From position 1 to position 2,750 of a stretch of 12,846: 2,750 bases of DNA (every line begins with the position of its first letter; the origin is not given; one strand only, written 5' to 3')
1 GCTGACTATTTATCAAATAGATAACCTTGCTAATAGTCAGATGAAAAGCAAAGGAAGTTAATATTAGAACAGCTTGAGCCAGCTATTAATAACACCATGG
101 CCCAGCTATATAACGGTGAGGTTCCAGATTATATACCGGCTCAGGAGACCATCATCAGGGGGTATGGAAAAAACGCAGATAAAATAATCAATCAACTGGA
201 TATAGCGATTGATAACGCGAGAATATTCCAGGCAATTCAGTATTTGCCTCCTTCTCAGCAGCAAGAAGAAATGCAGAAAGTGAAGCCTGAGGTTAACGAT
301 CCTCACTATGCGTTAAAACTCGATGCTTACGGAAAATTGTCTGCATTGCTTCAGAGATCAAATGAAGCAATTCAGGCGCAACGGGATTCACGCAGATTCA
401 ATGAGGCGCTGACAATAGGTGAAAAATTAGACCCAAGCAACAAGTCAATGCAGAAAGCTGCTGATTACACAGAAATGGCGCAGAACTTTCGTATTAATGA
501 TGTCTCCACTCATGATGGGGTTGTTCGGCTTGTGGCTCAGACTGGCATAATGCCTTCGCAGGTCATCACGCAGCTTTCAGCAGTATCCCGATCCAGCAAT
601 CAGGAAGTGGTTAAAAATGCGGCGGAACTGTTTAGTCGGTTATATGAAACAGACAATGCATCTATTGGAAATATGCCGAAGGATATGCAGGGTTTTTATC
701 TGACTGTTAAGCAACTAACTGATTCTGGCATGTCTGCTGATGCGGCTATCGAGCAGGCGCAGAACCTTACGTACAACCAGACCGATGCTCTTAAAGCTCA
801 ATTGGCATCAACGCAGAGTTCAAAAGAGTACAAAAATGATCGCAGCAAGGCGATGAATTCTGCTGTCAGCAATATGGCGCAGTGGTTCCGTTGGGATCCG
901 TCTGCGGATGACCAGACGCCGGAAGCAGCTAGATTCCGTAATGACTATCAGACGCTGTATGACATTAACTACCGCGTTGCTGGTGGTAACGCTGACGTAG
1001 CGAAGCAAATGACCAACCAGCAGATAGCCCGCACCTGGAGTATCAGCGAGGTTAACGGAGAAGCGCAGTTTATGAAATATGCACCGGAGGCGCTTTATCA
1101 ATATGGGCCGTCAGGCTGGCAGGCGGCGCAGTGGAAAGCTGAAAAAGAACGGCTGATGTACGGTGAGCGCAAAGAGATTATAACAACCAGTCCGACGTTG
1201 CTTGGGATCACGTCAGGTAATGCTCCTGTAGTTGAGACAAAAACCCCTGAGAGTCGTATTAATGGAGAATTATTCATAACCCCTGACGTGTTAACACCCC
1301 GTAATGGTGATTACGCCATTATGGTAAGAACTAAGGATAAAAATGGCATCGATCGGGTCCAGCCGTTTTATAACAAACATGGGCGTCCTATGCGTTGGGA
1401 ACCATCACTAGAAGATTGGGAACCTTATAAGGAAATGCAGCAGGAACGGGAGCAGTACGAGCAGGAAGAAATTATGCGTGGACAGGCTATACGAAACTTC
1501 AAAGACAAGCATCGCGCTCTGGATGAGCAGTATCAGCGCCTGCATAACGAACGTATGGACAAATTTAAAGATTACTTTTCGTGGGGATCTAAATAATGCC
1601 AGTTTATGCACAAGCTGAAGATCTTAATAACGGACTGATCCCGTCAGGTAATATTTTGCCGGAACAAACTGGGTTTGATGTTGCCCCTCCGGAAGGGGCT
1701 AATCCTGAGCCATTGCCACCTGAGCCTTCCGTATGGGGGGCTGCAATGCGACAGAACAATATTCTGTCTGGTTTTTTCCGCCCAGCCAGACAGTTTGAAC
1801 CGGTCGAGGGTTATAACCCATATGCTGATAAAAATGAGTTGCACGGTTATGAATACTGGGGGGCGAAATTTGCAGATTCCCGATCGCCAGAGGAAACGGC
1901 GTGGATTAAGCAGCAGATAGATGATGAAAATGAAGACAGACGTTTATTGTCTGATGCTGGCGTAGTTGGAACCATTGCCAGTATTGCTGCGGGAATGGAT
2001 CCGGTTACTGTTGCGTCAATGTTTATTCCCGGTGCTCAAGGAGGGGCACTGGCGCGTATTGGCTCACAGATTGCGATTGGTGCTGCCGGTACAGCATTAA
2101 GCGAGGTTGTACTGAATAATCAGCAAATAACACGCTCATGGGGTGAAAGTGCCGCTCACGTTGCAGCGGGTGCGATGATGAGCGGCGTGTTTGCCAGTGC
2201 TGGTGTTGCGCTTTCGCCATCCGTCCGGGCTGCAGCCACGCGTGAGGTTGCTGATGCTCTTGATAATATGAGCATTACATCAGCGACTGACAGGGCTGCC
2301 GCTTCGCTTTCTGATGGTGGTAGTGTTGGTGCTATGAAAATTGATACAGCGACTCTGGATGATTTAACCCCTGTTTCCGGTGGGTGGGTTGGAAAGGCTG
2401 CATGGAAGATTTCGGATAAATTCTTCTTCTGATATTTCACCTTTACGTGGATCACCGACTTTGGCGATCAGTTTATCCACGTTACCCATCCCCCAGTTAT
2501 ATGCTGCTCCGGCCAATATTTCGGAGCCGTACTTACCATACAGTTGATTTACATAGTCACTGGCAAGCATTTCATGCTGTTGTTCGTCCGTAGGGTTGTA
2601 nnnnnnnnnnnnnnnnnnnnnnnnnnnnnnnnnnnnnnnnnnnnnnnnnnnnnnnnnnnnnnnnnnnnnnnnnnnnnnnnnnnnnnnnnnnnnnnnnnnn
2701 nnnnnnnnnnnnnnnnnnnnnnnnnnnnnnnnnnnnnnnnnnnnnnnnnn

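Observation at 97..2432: Convergent, translationally coupled gene pair of unknown function; the second protein has glycine-zipper-like hydrophobic segments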

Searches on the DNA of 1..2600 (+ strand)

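Call 8: search_dna_similar(query=window:1-2600:+, collection=phages, mode=distant, max_rows=30)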
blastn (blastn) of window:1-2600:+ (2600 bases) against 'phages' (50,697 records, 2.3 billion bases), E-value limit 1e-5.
Records with a match: 2; places in all: 4; records where one place covers at least 80% of the query: 2.
Best place of each record, by identity: >=99% 2.
By first word of the organism name: Escherichia 2.
By host as written in the record: Escherichia coli O103:H25 strain NIPH-11060424/NVH-734 2.
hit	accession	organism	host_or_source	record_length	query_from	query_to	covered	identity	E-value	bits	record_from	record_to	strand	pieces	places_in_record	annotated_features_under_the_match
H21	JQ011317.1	Escherichia phage TL-2011b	Escherichia coli O103:H25 strain ...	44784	1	2407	93%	99.3%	0e+0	4263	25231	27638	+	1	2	lytic transglycosylase | hypothetical protein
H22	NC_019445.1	Escherichia phage TL-2011b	Escherichia coli O103:H25 strain ...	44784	1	2407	93%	99.3%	0e+0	4263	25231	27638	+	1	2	endolysin | hypothetical protein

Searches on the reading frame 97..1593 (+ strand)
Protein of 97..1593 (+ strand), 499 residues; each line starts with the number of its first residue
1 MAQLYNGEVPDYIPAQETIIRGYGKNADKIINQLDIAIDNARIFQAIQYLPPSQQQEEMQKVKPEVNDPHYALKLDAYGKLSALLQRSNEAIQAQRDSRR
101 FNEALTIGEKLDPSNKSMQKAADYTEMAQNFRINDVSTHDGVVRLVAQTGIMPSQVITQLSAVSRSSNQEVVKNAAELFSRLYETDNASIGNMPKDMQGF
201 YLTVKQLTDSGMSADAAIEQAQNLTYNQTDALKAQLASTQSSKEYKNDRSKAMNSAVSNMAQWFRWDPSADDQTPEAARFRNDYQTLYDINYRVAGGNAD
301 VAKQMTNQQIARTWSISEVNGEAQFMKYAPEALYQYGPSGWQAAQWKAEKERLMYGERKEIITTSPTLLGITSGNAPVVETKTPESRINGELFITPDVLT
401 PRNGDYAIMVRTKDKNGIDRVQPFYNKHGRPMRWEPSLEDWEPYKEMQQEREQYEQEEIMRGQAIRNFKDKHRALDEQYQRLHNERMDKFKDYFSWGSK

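Call 5: search_protein_families(library=phrogs, proteins=[window:97-1593:+], max_evalue=0.01)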
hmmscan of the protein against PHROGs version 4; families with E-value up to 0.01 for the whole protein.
window:97-1593:+ (499 aa): 3 families
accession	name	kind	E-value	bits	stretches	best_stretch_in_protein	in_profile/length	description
phrog_38128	-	unknown function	0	1162.8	1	1-499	36-534/534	-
phrog_1044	-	lysis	4.3e-211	704.6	1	1-499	427-900/900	endolysin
phrog_19141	-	unknown function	8.9e-35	121.6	1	1-67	407-473/479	-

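Call 6: search_protein_families(library=pfam, proteins=[window:97-1593:+], max_evalue=0.1)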
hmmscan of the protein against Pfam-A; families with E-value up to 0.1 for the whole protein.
window:97-1593:+ (499 aa): 1 family
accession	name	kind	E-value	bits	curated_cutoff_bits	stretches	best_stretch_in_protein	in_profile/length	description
PF14282.11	FlxA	-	0.021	15.4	26.3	1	187-253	16-82/101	FlxA-like protein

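Call 20: find_encoding_contigs(protein=window:97-1593:+, flank=10000, max_places=10)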
Protein window:97-1593:+ (499 aa): no gene with exactly this product is on record in the collection.

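Call 30: search_solved_structures(query=window:97-1593:+, max_evalue=1)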
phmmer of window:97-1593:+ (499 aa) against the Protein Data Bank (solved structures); distinct sequences matched with E-value up to 1: 1.
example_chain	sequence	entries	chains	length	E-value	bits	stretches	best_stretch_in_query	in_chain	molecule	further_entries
6uhi_A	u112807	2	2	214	0.2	13.9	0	67-151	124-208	Ryanodine receptor 1 chimera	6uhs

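Call 32: search_protein_families(library=ncbifam, proteins=[window:97-1593:+], max_evalue=0.01)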
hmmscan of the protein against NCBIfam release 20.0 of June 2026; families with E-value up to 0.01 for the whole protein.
window:97-1593:+ (499 aa): 0 families
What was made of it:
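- Tried and rejected: NCBIfam gave no family for the fragments or the full-length parents (call 32).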

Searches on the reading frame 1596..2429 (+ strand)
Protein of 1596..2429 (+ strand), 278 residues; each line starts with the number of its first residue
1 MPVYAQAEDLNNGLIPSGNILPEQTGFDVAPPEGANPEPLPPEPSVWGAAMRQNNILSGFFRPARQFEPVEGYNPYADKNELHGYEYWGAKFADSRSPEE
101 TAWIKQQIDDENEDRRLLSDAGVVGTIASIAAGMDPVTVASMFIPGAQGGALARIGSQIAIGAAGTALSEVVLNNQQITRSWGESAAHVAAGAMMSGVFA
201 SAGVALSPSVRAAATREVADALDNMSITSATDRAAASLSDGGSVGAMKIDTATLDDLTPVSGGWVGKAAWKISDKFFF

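Call 5: search_protein_families(library=phrogs, proteins=[window:1596-2429:+], max_evalue=0.01)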
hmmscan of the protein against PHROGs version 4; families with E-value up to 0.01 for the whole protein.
window:1596-2429:+ (278 aa): 1 family
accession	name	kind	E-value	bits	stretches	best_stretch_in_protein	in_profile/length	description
phrog_342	-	head and packaging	4.5e-48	165.1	1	24-232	203-416/1235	internal virion protein with endolysin domain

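Call 6: search_protein_families(library=pfam, proteins=[window:1596-2429:+], max_evalue=0.1)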
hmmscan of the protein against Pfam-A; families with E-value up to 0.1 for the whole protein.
window:1596-2429:+ (278 aa): 0 families

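Call 14: find_encoding_contigs(protein=window:1596-2429:+, flank=10000, max_places=10)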
Protein window:1596-2429:+ (278 aa): no gene with exactly this product is on record in the collection.
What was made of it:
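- Neither exact protein is on record in the collection of public assemblies searched by exact sequence (calls 14, 20).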

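Call 32: search_protein_families(library=ncbifam, proteins=[window:1596-2429:+], max_evalue=0.01)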
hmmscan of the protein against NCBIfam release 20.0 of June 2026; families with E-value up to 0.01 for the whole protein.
window:1596-2429:+ (278 aa): 0 families

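Call 39: find_homologous_proteins(query=window:1596-2429:+, max_evalue=0.00001)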
Query window:1596-2429:+ (278 aa): 25 proteins with E <= 0.00001 among 4739 candidates.
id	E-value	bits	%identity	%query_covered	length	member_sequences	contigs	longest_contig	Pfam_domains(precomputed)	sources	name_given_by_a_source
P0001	1.2e-140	486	85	97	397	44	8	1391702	-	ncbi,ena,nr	ncbi:hypothetical protein A1YI_03345 [Escherichia coli KTE132]|nr:hypothetical protein A1YI_03345 [E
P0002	2.6e-124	432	75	98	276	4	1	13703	-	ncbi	-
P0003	2.7e-114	399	75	87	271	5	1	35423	-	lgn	-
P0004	1.9e-110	387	70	97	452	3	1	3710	-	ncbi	ncbi:hypothetical protein CWM85_15535, partial [Klebsiella michiganensis]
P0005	1.2e-107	377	68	97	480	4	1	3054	-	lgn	-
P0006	2.5e-106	373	67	97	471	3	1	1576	-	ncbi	ncbi:hypothetical protein V7P28_15510, partial [Klebsiella michiganensis]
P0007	1.4e-105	371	65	97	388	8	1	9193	-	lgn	-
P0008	2.4e-101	357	80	73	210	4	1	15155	-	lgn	-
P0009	5.4e-87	310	77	66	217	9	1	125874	-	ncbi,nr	ncbi:Uncharacterised protein [Enterobacter hormaechei]|nr:Uncharacterised protein [Enterobacter horm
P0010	1.6e-86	308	75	66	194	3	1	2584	-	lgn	-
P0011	2.1e-86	308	75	67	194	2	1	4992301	-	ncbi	-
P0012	4.7e-85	303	76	66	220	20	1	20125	-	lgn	-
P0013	9.6e-81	289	69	72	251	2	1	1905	-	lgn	-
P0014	9.0e-80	286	69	71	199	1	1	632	-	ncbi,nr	ncbi:hypothetical protein KWI09_23230, partial [Enterobacter cloacae]|nr:hypothetical protein [Enter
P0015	1.1e-75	273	64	76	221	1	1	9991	-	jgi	jgi:hypothetical protein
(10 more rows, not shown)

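Call 40: find_encoding_contigs(protein=P0002, flank=8000, max_places=4)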
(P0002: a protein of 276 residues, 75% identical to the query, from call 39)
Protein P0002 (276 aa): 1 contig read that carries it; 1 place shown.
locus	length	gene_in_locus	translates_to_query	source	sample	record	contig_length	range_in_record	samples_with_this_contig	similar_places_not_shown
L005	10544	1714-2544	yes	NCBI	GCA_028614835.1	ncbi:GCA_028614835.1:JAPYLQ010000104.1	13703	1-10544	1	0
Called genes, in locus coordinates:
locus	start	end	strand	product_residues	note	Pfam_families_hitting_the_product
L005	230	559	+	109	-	-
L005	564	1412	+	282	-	-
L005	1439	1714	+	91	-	-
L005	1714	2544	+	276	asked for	-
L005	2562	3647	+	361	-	-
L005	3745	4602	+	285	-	-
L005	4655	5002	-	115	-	-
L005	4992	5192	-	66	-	-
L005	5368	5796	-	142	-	-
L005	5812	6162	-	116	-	PF03869:Arc, PF22513:FitA-like_RHH (weak)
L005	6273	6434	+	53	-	PF03869:Arc (weak)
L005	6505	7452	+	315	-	PF10547:P22_AR_N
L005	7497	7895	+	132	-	-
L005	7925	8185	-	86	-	-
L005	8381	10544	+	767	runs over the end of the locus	PF27114:Phage_tail_beta, PF12708:Pect-lyase_RHGA_epim (faint), PF13229:Beta_helix (weak)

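Call 41: find_encoding_contigs(protein=P0003, flank=8000, max_places=4)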
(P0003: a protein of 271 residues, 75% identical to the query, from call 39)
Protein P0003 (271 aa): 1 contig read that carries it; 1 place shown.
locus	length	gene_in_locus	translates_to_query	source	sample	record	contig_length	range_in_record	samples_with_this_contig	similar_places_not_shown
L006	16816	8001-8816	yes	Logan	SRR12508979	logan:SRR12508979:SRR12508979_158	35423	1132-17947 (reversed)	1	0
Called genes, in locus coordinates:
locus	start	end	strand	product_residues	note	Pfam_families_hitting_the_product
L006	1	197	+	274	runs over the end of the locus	-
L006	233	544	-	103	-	-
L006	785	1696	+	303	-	PF19821:Phage_capsid_2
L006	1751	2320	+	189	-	-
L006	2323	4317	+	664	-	PF25675:Phage_nozzle (faint)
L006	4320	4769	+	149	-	PF00583:Acetyltransf_1, PF13508:Acetyltransf_7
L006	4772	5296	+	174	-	-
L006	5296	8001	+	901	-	PF01464:SLT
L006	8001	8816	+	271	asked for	-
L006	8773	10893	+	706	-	-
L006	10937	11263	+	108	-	-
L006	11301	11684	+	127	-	-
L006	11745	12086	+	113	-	-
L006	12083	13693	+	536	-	PF22530:Terminase-T7_RNaseH-like (weak)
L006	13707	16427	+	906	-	-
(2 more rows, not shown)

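Call 52: predict_structure(alignment_id=A1)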
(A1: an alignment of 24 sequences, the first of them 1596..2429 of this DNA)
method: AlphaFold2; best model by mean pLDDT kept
length: 278 residues; sequences in the alignment: 24
mean_pLDDT: 42.1   pTM: 0.32
mean pLDDT of the five models: 42.1, 42.1, 41.4, 41.0, 38.1
residues with pLDDT >= 90: 0; 70-90: 43; 50-70: 26; < 50: 209
segments of 3 or more residues with pLDDT < 50: 1-43, 55-64, 123-278
pLDDT, mean of each block of 10 residues (from residue 1): 37 34 35 39 51 48 60 76 73 77 78 66 47 38 29 28 30 25 26 31 29 38 34 31 25 29 32 28
secondary structure, 60 per line:
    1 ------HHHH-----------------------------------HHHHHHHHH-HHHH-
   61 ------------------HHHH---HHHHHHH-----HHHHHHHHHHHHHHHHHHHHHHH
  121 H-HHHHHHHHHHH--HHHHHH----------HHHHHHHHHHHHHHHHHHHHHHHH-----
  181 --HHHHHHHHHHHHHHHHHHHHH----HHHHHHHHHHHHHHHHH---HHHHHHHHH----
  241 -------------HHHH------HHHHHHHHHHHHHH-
elements in order: H7-10 H46-54 H56-59 H79-82 H86-92 H98-121 H123-133 H136-141 H152-175 H183-203 H208-224 H228-236 H254-257 H264-277
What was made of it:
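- On Glycine-zipper / small-xxx-small membrane segment: The structure model has too low confidence to help (call 52).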
